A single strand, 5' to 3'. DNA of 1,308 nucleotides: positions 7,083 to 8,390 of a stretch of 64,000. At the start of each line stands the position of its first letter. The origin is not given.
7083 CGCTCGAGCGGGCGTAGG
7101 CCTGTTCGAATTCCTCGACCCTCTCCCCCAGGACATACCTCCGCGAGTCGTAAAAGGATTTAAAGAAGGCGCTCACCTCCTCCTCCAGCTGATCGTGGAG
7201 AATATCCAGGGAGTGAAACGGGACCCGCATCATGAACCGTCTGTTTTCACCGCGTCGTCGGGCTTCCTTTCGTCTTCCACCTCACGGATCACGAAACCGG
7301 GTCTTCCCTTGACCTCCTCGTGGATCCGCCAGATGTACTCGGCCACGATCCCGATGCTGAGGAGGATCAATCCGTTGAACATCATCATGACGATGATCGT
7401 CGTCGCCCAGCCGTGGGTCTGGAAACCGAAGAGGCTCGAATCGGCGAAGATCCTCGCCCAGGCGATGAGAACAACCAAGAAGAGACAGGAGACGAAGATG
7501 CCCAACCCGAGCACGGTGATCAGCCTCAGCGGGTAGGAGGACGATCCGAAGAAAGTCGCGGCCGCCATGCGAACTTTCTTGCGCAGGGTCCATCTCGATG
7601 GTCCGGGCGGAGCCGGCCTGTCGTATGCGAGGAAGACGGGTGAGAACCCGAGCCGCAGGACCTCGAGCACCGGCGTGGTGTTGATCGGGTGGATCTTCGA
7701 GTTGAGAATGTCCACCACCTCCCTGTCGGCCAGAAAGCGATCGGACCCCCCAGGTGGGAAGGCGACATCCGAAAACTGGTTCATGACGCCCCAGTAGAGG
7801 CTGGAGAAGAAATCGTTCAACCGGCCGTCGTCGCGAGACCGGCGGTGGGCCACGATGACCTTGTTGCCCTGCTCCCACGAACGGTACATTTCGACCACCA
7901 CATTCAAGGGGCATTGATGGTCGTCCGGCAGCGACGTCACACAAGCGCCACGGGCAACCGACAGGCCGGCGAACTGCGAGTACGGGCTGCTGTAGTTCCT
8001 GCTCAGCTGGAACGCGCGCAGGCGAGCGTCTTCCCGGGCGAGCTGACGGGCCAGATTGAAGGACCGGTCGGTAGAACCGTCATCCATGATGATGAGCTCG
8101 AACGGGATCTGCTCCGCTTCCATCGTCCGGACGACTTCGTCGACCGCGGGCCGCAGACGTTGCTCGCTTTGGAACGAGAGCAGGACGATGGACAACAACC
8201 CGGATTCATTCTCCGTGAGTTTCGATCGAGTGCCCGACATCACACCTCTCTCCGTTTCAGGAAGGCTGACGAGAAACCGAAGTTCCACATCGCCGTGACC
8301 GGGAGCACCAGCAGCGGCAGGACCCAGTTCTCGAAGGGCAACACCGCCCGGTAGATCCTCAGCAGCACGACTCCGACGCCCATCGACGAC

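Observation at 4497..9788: Six-gene translationally coupled cluster predicting a polyprenyl-phosphate-linked 3-acetamido-3,6-dideoxyhexose and its GT-C (ArnT/PMT-like) transfer to a periplasmic acceptor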

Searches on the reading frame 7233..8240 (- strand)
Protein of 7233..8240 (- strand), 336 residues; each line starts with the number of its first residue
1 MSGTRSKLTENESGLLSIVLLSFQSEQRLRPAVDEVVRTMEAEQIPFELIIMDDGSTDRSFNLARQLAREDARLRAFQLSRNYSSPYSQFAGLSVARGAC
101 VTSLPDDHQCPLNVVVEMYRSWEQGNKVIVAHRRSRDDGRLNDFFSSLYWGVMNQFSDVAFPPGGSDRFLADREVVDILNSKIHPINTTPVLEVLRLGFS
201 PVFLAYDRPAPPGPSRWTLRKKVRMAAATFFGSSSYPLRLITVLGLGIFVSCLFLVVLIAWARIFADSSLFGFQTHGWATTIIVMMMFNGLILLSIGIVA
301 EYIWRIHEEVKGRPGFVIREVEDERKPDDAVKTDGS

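Call 5: search_protein_families(library=pfam, proteins=[window:7233-8240:-], max_evalue=0.01)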
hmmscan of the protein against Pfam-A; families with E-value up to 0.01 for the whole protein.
seq(336 aa): 1 family
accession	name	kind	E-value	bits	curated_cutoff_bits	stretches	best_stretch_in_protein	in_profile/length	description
PF00535.33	Glycos_transf_2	-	4.3e-15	56.5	23.3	1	17-148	1-130/168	Glycosyl transferase family 2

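Call 6: search_protein_families(library=ncbifam, proteins=[window:7233-8240:-], max_evalue=0.01)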
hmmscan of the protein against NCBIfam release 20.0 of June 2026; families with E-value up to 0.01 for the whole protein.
seq(336 aa): 10 families
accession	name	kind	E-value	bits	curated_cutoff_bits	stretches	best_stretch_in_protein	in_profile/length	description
NF047588.1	GlcsyltransPgfSStrep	equivalog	9.3e-41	140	500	1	16-321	3-305/308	glycosyltransferase PgfS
NF007986.1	PRK10714.1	equivalog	1.7e-21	76.5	529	1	16-322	8-312/316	undecaprenyl-phosphate 4-deoxy-4-formamido-L-arabinose transferase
NF050050.1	ProtGlycPglI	equivalog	2.3e-08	33.8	500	1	15-146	3-132/306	GalNAc(5)-diNAcBac-PP-undecaprenol beta-1,3-glucosyltransferase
NF007482.0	PRK10073.1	equivalog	1.8e-07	30.5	423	1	11-105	3-93/334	glycosyltransferase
NF047683.1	TeichurnBiosyTuaG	equivalog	2.2e-07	30.8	400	1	13-108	5-97/252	teichuronic acid biosynthesis protein TuaG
TIGR03937.1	PgaC_IcaA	equivalog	3.3e-06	26.3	422.3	1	7-108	38-136/407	poly-beta-1,6-N-acetyl-D-glucosamine synthase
NF041875.1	EPS_EpsD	equivalog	6.2e-06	25.8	370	1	16-131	1-113/325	exopolysaccharide biosynthesis glycosyltransferase EpsD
NF038302.1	EPS_HpsE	equivalog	1.7e-05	23.9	300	1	16-120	3-109/307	hormogonium polysaccharide biosynthesis glycosyltransferase HpsE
NF053739.1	GlytfEpsEBac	equivalog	0.0069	15.4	450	1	23-98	10-83/265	glycosyltransferase EpsE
TIGR04283.1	glyco_like_mftF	equivalog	0.0078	15.8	182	0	16-78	1-63/221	TIGR04283 family arsenosugar biosynthesis glycosyltransferase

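Call 31: search_solved_structures(query=window:7233-8240:-, max_evalue=0.001, show_alignments=2)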
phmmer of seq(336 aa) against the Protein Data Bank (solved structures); distinct sequences matched with E-value up to 0.001: 9.
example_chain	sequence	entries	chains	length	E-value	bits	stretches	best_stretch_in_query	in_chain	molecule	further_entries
5ekp_C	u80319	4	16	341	1.1e-34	123.1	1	11-320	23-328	Uncharacterized glycosyltransferase sll0501 | Glycosyltransferase sll0501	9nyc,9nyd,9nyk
9nye_A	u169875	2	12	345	1.1e-34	123.1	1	11-320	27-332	Glycosyltransferase sll0501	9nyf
5eke_A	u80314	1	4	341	1.4e-34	122.8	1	11-320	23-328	Uncharacterized glycosyltransferase sll0501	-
9bhc_C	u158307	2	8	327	2.7e-16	62.7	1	17-321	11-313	Undecaprenyl-phosphate 4-deoxy-4-formamido-L-arabinose transferase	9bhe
9hwj_A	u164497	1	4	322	2.9e-16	62.6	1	17-321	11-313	Undecaprenyl-phosphate 4-deoxy-4-formamido-L-arabinose transferase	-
8vxh_A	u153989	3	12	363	3.5e-16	62.3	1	17-321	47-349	Undecaprenyl-phosphate 4-deoxy-4-formamido-L-arabinose transferase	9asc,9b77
5hea_A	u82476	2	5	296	6.5e-06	28.6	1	14-146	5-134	Putative glycosyltransferase (GalT1)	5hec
8vh7_A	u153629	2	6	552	7.5e-06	28.4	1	8-110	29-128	Heparosan synthase B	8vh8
8viw_A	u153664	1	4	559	7.6e-06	28.3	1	8-110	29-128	Heparosan synthase B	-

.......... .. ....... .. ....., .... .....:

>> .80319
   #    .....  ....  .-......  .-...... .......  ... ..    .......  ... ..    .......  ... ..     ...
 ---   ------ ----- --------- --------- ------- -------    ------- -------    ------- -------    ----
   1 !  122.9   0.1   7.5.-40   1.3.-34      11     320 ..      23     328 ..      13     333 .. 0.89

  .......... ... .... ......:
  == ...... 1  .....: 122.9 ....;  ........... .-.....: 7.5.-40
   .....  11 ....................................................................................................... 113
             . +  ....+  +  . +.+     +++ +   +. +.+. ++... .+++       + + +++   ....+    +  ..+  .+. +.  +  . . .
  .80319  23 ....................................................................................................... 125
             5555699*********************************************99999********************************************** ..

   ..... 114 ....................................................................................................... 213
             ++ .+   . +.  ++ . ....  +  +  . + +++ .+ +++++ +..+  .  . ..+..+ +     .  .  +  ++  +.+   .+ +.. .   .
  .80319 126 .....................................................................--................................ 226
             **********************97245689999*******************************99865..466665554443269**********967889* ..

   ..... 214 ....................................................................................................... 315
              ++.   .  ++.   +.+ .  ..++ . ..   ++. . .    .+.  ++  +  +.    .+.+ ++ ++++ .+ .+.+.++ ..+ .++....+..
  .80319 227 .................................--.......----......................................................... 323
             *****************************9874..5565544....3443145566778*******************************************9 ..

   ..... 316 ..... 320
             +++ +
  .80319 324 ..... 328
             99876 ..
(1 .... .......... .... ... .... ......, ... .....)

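Call 36: find_homologous_proteins(query=window:7233-8240:-, max_evalue=1e-40)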
Query seq(336 aa) (336 aa): 870 proteins with E <= 1e-40 among 4515 candidates; the best 120 are listed.
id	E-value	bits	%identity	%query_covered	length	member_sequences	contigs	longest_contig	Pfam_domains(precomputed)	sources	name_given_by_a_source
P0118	1.4e-221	752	100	100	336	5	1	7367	PF00535.33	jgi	jgi:glycosyltransferase involved in cell wall biosynthesis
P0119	3.9e-183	626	80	100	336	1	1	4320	PF00535.33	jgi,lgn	jgi:dolichol-phosphate mannosyltransferase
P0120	4.2e-181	619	87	94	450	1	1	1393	PF00977.28,PF00535.33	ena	-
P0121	7.1e-179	612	79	100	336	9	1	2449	PF00535.33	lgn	-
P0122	4.2e-178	609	78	100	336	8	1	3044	PF00535.33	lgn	-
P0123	5.2e-178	609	80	98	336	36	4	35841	PF00535.33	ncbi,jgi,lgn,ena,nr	ncbi:MAG: glycosyltransferase [Acidobacteriota bacterium]|jgi:dolichol-phosphate mannosyltransferase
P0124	7.1e-176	602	79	98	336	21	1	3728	PF00535.33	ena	-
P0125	8.0e-176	602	78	100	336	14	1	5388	PF00535.33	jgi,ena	-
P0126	2.1e-175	600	79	98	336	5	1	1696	PF00535.33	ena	-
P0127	8.0e-174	595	79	95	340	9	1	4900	PF00535.33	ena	-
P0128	3.5e-173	593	79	96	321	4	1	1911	PF00535.33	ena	-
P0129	8.5e-172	589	78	96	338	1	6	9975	PF00535.33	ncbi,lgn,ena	-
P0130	1.0e-171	588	77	97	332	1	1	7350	PF00535.33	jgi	jgi:dolichol-phosphate mannosyltransferase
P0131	1.3e-168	578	74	100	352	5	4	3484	PF00535.33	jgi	jgi:glycosyltransferase involved in cell wall biosynthesis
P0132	6.2e-168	576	76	97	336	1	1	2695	PF00535.33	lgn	-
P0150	4.4e-135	468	65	92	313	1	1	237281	PF00535.33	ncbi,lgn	-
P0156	4.4e-131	455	62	94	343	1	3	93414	PF00535.33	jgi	-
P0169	3.7e-123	429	57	93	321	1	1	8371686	PF00535.33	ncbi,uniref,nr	ncbi:glycosyltransferase [Haliscomenobacter hydrossis]|uniref:Glycosyl transferase family 2 n=1 Tax=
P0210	1.0e-113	398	54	92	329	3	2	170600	PF00535.33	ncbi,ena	-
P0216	5.2e-113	395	54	92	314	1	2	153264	PF00535.33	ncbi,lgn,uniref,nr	ncbi:glycosyltransferase [Portibacter lacus]|uniref:Glycosyl transferase family 2 n=1 Tax=Portibacte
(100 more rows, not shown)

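Call 37: find_encoding_contigs(protein=P0169, flank=10000, max_places=1)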
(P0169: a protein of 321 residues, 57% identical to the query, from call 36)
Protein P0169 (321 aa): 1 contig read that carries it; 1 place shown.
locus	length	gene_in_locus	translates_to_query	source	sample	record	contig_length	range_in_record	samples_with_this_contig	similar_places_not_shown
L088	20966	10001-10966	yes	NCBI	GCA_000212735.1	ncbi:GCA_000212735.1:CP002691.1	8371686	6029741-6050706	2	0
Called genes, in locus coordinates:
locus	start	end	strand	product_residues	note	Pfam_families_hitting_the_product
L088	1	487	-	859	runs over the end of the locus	PF00580:UvrD-helicase, PF13245:AAA_19 (weak)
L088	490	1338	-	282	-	PF04055:Radical_SAM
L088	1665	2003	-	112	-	PF08869:XisI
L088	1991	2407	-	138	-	PF08814:XisH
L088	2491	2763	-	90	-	-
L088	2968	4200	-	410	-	PF25852:DUF6242_C (faint), PF14870:PSII_BNR, PF02012:BNR (faint), PF15902:Sortilin-Vps10 (faint), PF18962:Por_Secre_tail (weak)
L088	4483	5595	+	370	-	PF00988:CPSase_sm_chain, PF00117:GATase, PF07722:Peptidase_C26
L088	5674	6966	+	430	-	PF03952:Enolase_N, PF00113:Enolase_C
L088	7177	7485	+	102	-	PF04977:DivIC (weak)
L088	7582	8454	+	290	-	PF02629:CoA_binding, PF13380:CoA_binding_2 (weak), PF13607:Succ_CoA_lig, PF00549:Ligase_CoA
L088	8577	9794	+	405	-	PF07690:MFS_1, PF00083:Sugar_tr, PF07690:MFS_1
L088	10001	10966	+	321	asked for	PF00535:Glycos_transf_2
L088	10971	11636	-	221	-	PF00132:Hexapep (faint), PF25084:LbH_EIF2B (faint), PF25087:GMPPB_C (weak)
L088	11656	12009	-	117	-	PF00355:Rieske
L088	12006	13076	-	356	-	PF04909:Amidohydro_2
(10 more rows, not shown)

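Call 38: find_encoding_contigs(protein=P0150, flank=10000, max_places=1)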
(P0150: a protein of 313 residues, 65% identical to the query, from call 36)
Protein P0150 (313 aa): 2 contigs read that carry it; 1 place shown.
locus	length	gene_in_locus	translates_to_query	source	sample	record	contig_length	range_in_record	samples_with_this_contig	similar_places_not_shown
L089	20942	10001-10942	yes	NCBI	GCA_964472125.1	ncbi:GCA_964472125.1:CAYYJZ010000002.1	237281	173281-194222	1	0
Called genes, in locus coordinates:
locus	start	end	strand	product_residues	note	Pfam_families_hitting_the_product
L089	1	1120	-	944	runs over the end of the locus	PF00515:TPR_1 (faint), PF07719:TPR_2 (faint), PF13181:TPR_8 (faint), PF13374:TPR_10 (faint), PF13424:TPR_12 (weak), PF12770:CHAT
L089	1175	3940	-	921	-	PF00082:Peptidase_S8, PF13573:SprB (faint), PF18962:Por_Secre_tail (faint)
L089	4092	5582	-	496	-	PF00041:fn3, PF09294:Interfer-bind (faint), PF16656:Pur_ac_phosph_N (faint), PF16893:fn3_2 (faint), PF21605:CRLF2-like_D2 (faint), PF25059:FN3_DSCAM-DSCAML_C (faint), PF00041:fn3, PF18962:Por_Secre_tail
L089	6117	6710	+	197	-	-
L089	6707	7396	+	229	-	PF07719:TPR_2 (faint)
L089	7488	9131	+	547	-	PF13231:PMT_2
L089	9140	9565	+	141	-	PF05523:FdtA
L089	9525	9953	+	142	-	PF04138:GtrA_DPMS_TM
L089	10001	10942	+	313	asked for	PF00535:Glycos_transf_2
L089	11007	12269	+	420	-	PF00578:AhpC-TSA, PF08534:Redoxin, PF00085:Thioredoxin (faint), PF13905:Thioredoxin_8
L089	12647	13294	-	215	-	-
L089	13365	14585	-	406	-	PF04307:YdjM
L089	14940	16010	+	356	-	PF00154:RecA_N, PF06745:ATPase (weak), PF08423:Rad51, PF27531:MT3502_N (faint), PF21096:RecA_C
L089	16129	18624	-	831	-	PF00246:Peptidase_M14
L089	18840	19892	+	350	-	PF00535:Glycos_transf_2, PF13641:Glyco_tranf_2_3 (weak)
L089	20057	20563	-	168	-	-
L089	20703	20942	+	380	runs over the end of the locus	PF02518:HATPase_c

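Call 50: find_related_loci(query=A2, collection=metagenome_contigs, flank=8000)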
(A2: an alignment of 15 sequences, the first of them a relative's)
Query A2 (336 aa) in metagenome_contigs; peptide patterns used: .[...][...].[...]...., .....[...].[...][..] (x = any residue, [..] = any of these).
600 stretches matched a pattern (row limit reached: there are more); 158 encode a relative of the query (tblastn E <= 1e-3); the best 80 are kept; 80 distinct loci.
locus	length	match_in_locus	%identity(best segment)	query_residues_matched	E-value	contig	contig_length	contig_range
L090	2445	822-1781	46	13-332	8e-103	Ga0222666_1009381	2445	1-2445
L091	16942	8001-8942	28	9-320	1e-35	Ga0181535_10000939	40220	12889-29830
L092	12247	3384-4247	30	31-318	7e-36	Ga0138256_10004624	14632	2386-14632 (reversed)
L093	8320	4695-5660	31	1-321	4e-34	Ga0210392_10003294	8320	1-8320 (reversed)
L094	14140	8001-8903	30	16-320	1e-32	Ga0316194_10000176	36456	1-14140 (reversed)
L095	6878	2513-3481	28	5-331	2e-32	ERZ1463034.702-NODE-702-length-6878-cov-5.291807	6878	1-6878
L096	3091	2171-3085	28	10-319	9e-32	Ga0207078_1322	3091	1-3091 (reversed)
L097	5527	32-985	27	12-325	5e-31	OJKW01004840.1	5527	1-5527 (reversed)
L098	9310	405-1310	30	15-321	1e-30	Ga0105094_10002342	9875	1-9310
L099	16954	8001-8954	27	12-325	2e-30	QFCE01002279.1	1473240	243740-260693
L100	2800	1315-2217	27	16-321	2e-29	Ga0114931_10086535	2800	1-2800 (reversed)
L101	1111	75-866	31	16-293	2e-26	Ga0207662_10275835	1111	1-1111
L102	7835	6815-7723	26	15-321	1e-24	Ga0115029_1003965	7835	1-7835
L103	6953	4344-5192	25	27-320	4e-22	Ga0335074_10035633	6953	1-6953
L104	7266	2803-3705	26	15-320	6e-21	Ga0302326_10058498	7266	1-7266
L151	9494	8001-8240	25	15-98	4e-7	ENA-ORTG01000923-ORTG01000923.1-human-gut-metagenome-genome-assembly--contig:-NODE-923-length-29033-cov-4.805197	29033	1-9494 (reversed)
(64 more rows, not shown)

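Call 54: find_encoding_contigs(protein=P0156, flank=8000, max_places=1)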
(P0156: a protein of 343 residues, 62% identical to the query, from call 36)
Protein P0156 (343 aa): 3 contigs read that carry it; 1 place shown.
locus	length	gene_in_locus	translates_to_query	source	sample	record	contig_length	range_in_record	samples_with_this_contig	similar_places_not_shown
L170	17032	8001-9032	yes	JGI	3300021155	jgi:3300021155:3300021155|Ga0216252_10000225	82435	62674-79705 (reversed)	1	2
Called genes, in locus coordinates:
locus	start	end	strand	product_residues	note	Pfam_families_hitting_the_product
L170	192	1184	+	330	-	PF01073:3Beta_HSD, PF01370:Epimerase, PF02719:Polysacc_synt_2, PF04321:RmlD_sub_bind, PF05368:NmrA, PF13460:NAD_binding_10, PF16363:GDP_Man_Dehyd, PF07993:NAD_binding_4, +1 more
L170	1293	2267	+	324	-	-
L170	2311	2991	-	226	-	-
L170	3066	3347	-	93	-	-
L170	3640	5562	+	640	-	PF01436:NHL (faint)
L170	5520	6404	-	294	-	PF05853:BKACE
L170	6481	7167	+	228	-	PF25087:GMPPB_C (faint), PF00132:Hexapep (weak)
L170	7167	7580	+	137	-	PF05523:FdtA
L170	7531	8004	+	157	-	PF04138:GtrA_DPMS_TM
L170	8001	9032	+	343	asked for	PF00535:Glycos_transf_2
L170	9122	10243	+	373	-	PF00155:Aminotran_1_2, PF01041:DegT_DnrJ_EryC1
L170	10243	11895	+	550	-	PF13231:PMT_2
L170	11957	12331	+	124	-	-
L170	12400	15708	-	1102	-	PF26549:Tricorn_N, PF26550:Tricorn_2nd, PF07676:PD40, PF23381:Beta-prop_IFT122_1st (weak), PF24817:WD40_WDHD1_1st (weak), PF14684:Tricorn_C1, PF14685:PDZ_Tricorn, PF03572:Peptidase_S41, +2 more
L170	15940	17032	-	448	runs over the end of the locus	PF13520:AA_permease_2, PF00324:AA_permease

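Call 55: find_encoding_contigs(protein=P0216, flank=8000, max_places=1)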
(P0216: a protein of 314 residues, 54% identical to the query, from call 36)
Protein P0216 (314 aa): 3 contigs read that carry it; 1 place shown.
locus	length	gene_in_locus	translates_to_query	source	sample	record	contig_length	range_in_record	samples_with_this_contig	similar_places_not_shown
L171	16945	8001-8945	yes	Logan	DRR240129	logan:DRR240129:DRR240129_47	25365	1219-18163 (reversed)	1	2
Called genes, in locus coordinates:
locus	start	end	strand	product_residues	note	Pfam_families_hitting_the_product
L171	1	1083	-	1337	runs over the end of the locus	PF15902:Sortilin-Vps10 (weak), PF18962:Por_Secre_tail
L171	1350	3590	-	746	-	-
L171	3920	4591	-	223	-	PF00132:Hexapep (faint), PF25087:GMPPB_C (weak)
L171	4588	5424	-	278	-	PF05853:BKACE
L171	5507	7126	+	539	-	PF13231:PMT_2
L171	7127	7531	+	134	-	PF05523:FdtA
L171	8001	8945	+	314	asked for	PF00535:Glycos_transf_2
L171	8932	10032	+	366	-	PF01041:DegT_DnrJ_EryC1, PF01053:Cys_Met_Meta_PP (faint), PF00266:Aminotran_5 (weak)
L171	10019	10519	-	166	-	PF01713:Smr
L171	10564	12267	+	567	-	-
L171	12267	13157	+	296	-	PF01734:Patatin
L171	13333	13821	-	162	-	-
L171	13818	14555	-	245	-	PF12695:Abhydrolase_5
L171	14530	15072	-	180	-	PF13302:Acetyltransf_3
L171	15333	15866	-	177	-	PF02635:DsrE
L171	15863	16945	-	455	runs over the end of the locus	PF01966:HD (faint), PF13286:HD_assoc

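Call 56: find_encoding_contigs(protein=P0210, flank=8000, max_places=1)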
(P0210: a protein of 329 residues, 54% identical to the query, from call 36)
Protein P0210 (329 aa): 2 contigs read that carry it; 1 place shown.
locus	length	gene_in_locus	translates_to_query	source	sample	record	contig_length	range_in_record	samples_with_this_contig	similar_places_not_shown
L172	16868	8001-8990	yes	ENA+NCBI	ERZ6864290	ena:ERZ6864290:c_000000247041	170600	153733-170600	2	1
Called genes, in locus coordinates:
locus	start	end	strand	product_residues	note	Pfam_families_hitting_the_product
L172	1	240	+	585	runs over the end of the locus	PF13231:PMT_2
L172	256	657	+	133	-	PF05523:FdtA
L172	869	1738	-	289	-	-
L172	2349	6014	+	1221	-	PF13574:Reprolysin_2, PF13583:Reprolysin_4, PF13688:Reprolysin_5, PF13582:Reprolysin_3, PF01483:P_proprotein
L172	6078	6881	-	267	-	-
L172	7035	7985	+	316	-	PF13489:Methyltransf_23, PF08241:Methyltransf_11, PF08242:Methyltransf_12, PF13649:Methyltransf_25, PF13847:Methyltransf_31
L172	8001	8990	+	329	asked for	PF00535:Glycos_transf_2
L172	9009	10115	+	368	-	PF01041:DegT_DnrJ_EryC1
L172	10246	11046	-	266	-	PF13469:Sulfotransfer_3 (weak)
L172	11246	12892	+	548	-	-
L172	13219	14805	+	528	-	-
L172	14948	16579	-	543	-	PF17900:Peptidase_M1_N, PF01433:Peptidase_M1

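Call 62: search_dna_similar(query=P0118, collection=plasmids, mode=protein, max_evalue=1e-30, max_rows=20)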
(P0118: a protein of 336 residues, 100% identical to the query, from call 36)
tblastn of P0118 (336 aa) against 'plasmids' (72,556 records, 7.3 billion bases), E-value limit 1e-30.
Records with a match: 29; places in all: 30; records where one place covers at least 80% of the query: 29.
Best place of each record, by identity: <60% 29.
By first word of the organism name: Bacillus 14; Sulfitobacter 3; Sphingobium 3; Listeria 3; Novosphingobium 1; Variovorax 1; Acetoanaerobium 1; Streptococcus 1; Photobacterium 1; Priestia 1.
By predicted mobility (MOB-suite, as given by PLSDB): non-mobilizable 29.
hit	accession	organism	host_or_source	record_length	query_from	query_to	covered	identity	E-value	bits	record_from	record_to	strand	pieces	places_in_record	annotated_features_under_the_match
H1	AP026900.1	Novosphingobium sp. MBES04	-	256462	3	323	96%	32.5%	3e-40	157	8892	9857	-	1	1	glycosyltransferase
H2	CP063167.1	Variovorax paradoxus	-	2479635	16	320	91%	33.4%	2e-32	134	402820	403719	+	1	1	glycosyltransferase family 2 protein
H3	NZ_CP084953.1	Sulfitobacter indolifex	cell culture,Seawater from the North ...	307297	16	320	91%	31.8%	5e-38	151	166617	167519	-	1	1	glycosyltransferase family 2 protein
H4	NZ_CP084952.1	Sulfitobacter indolifex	cell culture,Seawater from the North ...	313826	16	320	91%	31.8%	5e-38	151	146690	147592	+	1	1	glycosyltransferase family 2 protein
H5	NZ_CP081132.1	Sulfitobacter sp. W074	-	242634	16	320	91%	31.5%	3e-38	152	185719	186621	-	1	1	glycosyltransferase family 2 protein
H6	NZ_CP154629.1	Acetoanaerobium noterae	cell culture,Sludge of a digestion ...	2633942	48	320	81%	34.9%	7e-53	194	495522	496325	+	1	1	none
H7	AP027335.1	Sphingobium sp. TomTYG71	-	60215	15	327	93%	30.2%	6e-32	133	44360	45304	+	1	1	glycosyl transferase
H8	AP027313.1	Sphingobium sp. TomMM7A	-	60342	15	327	93%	30.2%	6e-32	133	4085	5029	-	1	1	glycosyl transferase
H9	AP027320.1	Sphingobium sp. TomTYG42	-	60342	15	327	93%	30.2%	6e-32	133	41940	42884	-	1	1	glycosyl transferase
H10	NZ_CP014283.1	Bacillus thuringiensis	cell culture,soil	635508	4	336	99%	28.3%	6e-35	142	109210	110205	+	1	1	glycosyltransferase family 2 protein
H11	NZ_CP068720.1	Bacillus cereus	Angelica sinensis Dlies,single cell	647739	15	336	96%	29.0%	4e-35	142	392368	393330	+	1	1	glycosyltransferase family 2 protein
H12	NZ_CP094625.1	Bacillus thuringiensis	whole organism,soil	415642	15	336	96%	28.7%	1e-34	141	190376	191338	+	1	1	glycosyltransferase family 2 protein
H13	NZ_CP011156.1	Bacillus cereus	cell culture,vomit of food poisoning ...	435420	15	336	96%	28.7%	1e-34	141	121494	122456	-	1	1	glycosyltransferase family 2 protein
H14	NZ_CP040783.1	Bacillus thuringiensis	whole organism,soil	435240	15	336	96%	28.6%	1e-34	141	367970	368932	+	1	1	glycosyltransferase family 2 protein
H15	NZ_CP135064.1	Streptococcus suis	Homo sapiens,blood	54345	11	320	92%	29.7%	9e-32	132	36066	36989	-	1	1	glycosyltransferase family 2 protein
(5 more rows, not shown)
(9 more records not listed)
